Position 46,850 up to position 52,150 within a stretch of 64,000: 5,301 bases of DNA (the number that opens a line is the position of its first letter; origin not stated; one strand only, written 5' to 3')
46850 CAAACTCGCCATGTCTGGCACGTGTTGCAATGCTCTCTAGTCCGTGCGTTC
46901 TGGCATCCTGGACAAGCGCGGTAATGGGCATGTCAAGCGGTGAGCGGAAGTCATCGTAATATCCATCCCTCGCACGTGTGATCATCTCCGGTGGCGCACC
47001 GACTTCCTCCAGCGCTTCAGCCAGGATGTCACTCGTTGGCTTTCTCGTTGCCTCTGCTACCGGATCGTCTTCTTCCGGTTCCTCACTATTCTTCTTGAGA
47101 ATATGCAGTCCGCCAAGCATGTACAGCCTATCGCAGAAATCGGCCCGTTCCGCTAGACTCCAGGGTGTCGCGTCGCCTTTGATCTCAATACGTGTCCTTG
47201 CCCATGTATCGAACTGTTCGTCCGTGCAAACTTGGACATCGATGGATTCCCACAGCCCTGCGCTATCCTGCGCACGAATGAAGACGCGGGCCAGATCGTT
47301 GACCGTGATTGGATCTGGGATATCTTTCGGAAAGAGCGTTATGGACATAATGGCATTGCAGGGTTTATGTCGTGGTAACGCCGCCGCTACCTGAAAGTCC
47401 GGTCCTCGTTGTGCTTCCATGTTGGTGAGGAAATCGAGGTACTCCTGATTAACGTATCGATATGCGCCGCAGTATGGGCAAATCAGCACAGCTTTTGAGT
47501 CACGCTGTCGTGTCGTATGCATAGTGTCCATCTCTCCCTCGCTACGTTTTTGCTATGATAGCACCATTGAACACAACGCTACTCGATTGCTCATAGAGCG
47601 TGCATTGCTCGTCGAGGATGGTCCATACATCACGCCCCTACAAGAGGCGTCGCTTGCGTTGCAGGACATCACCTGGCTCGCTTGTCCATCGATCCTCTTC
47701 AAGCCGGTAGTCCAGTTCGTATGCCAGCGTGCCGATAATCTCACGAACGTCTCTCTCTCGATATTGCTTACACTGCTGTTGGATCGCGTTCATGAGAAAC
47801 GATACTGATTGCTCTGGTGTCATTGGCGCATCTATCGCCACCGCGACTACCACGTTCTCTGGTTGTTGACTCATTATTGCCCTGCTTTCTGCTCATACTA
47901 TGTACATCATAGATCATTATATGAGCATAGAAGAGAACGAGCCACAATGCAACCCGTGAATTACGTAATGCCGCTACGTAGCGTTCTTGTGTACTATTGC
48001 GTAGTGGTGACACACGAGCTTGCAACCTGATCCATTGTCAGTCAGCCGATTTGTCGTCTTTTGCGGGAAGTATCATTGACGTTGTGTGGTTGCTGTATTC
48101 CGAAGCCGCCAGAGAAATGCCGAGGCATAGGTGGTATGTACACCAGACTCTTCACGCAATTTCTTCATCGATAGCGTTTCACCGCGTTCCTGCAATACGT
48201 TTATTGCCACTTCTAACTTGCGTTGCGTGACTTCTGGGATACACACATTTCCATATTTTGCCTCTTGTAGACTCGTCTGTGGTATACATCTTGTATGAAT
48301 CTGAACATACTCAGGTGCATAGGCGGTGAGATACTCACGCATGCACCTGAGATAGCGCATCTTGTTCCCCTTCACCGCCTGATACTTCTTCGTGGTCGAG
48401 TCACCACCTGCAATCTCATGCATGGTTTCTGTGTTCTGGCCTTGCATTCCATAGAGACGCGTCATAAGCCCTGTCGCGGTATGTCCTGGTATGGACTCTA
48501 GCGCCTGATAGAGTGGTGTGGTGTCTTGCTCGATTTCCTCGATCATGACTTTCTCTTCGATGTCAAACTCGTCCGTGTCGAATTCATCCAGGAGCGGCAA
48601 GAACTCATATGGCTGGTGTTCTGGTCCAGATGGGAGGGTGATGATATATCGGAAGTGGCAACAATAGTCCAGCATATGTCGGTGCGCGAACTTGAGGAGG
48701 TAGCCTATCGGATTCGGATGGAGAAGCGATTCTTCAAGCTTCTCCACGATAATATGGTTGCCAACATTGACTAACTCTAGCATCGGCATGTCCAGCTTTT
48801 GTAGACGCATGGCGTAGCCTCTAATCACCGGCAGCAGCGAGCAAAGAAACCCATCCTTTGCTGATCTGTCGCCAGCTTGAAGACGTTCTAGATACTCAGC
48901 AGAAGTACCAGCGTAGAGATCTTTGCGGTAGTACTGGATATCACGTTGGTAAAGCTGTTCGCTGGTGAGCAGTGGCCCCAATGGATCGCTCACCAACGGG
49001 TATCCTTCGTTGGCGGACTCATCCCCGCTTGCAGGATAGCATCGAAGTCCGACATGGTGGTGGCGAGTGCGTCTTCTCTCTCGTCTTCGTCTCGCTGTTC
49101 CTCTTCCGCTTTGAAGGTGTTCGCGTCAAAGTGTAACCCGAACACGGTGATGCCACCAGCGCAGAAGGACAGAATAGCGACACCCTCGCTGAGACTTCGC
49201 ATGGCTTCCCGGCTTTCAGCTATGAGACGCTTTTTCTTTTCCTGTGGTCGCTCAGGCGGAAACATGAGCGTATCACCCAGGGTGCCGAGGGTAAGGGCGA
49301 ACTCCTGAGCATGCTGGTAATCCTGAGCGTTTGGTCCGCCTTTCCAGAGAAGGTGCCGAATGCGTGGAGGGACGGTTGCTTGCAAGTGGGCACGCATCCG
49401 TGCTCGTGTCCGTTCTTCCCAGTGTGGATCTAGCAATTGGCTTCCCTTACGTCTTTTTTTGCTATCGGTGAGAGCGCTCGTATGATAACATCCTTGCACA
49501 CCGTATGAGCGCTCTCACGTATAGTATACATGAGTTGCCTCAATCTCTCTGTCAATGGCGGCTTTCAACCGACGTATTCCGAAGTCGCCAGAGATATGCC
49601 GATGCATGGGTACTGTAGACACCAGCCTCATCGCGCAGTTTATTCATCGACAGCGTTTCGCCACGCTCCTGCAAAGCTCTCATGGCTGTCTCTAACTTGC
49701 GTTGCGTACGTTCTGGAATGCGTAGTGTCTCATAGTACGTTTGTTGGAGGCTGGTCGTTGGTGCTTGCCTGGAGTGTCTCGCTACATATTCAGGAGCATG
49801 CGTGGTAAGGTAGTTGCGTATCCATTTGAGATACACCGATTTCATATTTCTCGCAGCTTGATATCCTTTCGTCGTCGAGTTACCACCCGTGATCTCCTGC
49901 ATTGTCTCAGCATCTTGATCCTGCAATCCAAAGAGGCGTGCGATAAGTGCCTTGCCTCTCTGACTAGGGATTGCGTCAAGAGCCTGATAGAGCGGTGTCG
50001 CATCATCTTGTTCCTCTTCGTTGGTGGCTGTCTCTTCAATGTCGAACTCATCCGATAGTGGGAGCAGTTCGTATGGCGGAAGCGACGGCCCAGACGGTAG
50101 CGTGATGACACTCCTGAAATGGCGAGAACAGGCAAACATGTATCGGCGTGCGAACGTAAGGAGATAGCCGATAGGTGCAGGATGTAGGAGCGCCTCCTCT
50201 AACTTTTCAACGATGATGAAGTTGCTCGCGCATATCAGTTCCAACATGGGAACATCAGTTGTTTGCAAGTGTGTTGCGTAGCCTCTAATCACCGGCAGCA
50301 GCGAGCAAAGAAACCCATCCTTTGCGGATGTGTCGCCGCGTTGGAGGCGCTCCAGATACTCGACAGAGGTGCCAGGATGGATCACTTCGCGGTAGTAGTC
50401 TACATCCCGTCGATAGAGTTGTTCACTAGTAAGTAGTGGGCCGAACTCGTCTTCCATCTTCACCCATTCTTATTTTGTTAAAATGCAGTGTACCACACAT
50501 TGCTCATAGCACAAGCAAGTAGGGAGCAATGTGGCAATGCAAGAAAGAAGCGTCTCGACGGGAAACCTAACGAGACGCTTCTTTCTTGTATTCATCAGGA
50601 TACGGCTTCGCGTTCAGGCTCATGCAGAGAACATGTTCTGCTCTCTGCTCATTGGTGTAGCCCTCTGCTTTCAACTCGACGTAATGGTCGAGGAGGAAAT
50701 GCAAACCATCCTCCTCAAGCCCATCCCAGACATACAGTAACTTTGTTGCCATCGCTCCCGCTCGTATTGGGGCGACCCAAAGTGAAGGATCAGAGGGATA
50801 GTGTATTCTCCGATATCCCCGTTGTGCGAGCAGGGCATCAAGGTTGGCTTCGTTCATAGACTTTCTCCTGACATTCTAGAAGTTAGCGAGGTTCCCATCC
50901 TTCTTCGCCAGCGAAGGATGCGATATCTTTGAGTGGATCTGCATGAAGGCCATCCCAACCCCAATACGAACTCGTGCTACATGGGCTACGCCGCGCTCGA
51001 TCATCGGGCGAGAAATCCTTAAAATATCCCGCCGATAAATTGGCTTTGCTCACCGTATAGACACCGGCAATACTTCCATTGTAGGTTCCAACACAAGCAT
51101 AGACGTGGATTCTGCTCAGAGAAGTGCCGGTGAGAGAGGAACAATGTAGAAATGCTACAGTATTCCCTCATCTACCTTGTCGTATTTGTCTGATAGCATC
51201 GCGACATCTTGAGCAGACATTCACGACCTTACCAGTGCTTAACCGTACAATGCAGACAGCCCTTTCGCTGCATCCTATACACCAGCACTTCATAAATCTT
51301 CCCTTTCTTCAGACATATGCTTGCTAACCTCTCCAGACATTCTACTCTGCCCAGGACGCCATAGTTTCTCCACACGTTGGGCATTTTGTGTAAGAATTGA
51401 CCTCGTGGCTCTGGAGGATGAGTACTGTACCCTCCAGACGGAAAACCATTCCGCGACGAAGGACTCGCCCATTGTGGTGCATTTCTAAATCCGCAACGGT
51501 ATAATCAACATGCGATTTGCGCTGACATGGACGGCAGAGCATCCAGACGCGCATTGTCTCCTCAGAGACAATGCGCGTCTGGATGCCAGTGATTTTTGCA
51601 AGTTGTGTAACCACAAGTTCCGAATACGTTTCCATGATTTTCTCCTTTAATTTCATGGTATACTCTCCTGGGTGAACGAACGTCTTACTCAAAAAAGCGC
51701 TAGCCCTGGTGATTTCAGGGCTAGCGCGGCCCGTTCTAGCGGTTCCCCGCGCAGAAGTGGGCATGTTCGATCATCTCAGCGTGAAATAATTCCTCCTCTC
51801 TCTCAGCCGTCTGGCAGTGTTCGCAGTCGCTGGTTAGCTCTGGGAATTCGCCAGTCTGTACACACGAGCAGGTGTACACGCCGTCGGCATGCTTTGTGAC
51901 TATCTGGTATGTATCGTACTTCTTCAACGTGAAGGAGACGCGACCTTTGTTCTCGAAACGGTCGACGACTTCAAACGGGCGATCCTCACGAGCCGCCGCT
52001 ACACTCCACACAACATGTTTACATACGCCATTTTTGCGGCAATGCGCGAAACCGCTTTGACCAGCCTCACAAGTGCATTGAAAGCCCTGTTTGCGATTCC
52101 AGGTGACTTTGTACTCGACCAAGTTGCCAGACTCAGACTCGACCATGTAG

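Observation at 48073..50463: Tandem paralogous sigma-70-like factors sharing a 50-bp identical tract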

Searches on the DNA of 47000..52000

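Call 84: search_rna_families(source=window, start=47000, end=52000, threshold=evalue, max_evalue=1)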
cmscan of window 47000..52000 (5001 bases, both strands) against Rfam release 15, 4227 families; matches with E-value up to 1: 2.
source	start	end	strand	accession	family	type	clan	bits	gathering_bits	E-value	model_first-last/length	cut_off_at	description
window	51540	51586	+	RF04248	MIR7486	Gene; miRNA;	-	33.6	67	0.0037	1-87/87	no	MIR7486 microRNA precursor family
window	51539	51585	-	RF04248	MIR7486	Gene; miRNA;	-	33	67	0.0053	1-87/87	no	MIR7486 microRNA precursor family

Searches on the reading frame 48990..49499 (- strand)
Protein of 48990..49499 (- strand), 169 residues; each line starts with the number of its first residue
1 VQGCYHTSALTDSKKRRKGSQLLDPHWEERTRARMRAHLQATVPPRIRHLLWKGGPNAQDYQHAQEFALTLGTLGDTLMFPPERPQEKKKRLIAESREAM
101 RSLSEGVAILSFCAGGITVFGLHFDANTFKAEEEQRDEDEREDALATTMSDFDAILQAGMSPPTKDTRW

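Call 5: search_protein_families(library=pfam, proteins=[window:48990-49499:-], max_evalue=10)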
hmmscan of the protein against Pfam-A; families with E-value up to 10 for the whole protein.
window:48990-49499:- (169 aa): 1 family
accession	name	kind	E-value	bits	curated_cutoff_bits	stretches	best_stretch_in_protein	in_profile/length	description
PF04311.20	DUF459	-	0.12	12.2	27.2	1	17-68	79-129/197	Protein of unknown function (DUF459)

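Call 7: search_protein_families(library=phrogs, proteins=[window:48990-49499:-], max_evalue=10)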
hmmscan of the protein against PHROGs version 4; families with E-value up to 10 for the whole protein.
window:48990-49499:- (169 aa): 0 families

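Call 8: search_protein_families(library=ncbifam, proteins=[window:48990-49499:-], max_evalue=10)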
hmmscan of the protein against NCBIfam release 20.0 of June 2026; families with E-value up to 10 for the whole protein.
window:48990-49499:- (169 aa): 0 families

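Call 53: find_homologous_proteins(query=window:48990-49499:-, max_evalue=0.01)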
Query window:48990-49499:- (169 aa): 2 proteins with E <= 0.01 among 62 candidates.
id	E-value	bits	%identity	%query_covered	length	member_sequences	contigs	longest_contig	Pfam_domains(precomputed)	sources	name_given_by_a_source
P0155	2.6e-84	299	100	80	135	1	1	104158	-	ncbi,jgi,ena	-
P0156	7.3e-16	77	37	80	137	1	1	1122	-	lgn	-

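Call 55: find_encoding_contigs(protein=P0155, flank=10000, max_places=4)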
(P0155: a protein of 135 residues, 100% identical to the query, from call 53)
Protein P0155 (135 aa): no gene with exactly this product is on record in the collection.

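Call 56: find_encoding_contigs(protein=P0156, flank=5000, max_places=3)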
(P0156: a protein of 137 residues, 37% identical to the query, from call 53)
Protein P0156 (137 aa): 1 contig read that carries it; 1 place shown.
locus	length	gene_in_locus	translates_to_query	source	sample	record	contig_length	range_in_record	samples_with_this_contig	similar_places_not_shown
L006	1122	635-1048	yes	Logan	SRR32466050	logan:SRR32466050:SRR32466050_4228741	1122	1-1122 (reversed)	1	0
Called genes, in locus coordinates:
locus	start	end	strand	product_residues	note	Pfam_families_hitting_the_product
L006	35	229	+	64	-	-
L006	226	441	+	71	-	-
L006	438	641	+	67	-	-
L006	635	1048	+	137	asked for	-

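Call 57: list_cluster_members(proteins=[P0155, P0001, P0002, P0005])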
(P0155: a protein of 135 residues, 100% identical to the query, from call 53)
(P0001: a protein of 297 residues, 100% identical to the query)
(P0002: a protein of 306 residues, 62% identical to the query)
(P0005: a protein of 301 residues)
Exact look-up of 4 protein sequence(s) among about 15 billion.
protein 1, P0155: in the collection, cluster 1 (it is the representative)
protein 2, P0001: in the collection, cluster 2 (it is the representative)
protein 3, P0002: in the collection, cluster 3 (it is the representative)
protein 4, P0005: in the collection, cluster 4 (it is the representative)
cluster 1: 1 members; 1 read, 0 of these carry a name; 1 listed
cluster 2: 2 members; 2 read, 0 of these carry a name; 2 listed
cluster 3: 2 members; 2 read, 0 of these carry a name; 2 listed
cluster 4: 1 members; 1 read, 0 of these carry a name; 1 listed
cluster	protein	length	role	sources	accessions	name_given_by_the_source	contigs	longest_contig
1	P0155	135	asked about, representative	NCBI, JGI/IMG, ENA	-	-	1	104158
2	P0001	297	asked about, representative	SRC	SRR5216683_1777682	-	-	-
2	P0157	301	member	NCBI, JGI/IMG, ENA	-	-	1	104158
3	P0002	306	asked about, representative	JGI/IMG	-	-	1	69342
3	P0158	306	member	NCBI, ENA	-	-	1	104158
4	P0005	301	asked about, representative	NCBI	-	-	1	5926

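Call 98: search_protein_families(library=padloc, proteins=[window:48990-49499:-], max_evalue=0.01)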
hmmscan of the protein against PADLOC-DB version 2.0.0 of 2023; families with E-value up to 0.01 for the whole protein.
window:48990-49499:- (169 aa): 0 families
